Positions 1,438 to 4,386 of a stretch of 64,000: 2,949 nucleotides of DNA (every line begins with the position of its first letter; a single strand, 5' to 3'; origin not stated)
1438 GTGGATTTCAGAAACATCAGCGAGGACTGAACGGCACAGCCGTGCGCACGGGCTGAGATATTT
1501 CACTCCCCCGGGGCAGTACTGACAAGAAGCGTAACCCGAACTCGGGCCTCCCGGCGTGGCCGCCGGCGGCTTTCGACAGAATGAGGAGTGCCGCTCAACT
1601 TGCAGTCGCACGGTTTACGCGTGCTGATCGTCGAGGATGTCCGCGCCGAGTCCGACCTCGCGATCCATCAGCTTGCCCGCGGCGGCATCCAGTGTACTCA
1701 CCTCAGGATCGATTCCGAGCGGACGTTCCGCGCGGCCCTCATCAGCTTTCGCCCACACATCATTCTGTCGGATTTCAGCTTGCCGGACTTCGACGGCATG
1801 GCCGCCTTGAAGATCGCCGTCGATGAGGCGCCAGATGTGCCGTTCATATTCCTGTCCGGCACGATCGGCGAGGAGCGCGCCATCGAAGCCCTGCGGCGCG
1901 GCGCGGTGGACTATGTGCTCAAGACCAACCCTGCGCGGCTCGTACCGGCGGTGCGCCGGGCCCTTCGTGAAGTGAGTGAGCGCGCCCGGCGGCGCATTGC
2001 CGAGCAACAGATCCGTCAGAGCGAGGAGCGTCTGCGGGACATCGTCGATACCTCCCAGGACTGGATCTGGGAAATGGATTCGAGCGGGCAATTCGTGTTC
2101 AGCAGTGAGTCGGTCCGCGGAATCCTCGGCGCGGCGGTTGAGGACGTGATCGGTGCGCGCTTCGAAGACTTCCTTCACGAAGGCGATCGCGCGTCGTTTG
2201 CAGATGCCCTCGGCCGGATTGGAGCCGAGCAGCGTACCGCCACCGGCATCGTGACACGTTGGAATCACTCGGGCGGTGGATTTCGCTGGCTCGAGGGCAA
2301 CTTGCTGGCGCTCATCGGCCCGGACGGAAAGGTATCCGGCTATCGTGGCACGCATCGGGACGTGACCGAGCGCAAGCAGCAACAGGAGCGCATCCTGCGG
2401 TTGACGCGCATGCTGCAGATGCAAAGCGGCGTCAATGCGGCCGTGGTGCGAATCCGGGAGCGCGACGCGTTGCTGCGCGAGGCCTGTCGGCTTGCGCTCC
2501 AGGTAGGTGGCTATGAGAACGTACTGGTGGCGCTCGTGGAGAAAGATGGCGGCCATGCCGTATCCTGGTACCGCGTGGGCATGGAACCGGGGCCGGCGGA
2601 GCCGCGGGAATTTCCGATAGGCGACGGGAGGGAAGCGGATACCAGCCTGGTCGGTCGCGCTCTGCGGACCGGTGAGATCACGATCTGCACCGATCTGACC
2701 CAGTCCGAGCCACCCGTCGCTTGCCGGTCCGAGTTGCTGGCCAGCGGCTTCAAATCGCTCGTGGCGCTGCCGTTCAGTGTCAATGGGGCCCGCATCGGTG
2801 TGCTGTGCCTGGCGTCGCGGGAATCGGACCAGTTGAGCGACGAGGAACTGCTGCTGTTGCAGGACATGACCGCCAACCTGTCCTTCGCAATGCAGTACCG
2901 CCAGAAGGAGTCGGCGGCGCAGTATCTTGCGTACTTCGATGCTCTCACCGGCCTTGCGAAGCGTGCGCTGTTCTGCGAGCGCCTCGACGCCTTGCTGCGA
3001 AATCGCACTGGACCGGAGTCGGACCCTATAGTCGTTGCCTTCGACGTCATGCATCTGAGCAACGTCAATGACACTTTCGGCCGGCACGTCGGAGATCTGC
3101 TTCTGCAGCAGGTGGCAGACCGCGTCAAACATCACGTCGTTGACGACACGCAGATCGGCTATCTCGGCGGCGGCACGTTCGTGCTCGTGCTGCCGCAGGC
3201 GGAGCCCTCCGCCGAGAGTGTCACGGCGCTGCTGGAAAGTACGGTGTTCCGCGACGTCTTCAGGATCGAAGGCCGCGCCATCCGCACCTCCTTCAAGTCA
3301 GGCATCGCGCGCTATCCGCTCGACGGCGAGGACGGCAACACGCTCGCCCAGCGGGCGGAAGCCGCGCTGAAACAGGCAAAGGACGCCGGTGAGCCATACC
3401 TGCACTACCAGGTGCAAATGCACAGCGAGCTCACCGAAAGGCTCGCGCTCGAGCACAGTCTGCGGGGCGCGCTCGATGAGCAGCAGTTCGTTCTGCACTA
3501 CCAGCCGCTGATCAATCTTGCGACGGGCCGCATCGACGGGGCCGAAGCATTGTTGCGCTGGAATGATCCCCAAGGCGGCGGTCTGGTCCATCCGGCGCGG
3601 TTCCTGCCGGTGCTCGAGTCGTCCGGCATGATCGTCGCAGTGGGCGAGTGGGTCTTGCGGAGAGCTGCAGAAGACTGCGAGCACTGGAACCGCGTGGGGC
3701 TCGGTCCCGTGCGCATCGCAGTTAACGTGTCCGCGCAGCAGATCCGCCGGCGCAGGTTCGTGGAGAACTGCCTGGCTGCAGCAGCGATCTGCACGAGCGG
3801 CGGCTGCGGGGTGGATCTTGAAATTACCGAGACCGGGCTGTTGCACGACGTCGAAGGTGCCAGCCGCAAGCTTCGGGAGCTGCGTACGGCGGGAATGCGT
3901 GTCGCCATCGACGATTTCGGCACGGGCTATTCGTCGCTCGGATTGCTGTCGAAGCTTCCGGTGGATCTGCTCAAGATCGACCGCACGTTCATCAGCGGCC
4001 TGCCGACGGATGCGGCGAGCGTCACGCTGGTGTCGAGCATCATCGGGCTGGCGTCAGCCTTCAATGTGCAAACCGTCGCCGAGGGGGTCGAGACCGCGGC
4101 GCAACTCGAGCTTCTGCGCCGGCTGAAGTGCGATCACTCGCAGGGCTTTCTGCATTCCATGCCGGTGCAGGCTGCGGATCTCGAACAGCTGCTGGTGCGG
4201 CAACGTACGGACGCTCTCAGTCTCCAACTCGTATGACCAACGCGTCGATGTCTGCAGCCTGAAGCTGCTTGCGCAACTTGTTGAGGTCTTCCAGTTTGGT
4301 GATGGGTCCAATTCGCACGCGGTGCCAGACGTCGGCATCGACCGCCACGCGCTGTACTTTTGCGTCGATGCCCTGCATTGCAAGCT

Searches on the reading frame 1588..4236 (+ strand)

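Call 47: search_protein_families(library=pfam, proteins=[window:1588-4236:+])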
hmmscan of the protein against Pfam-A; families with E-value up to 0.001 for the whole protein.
window:1588-4236:+ (882 aa): 9 families
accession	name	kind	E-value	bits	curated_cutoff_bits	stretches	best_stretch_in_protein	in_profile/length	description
PF00563.25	EAL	-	1.7e-66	224.4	31.3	1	624-859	3-236/236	EAL domain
PF00990.26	GGDEF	-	2.3e-26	92.9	23.8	1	448-602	1-159/161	Diguanylate cyclase, GGDEF domain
PF13185.12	GAF_2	-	9.3e-16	58.7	28.6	1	291-436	3-136/136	GAF domain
PF00072.30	Response_reg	-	1.6e-11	44.8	30.2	1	12-122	1-110/111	Response regulator receiver domain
PF01590.32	GAF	-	2.5e-11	44.7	22.4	1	292-434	2-132/133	GAF domain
PF08448.16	PAS_4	-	1.3e-10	41.9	23.1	1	153-264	1-110/110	PAS fold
PF00989.32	PAS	-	3.9e-10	40.2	22.6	1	147-259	1-113/113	PAS fold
PF08447.18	PAS_3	-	1.8e-06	28.6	25.6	1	170-256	2-89/89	PAS fold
PF13426.13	PAS_9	-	6.2e-06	26.9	27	1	158-261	2-103/103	PAS domain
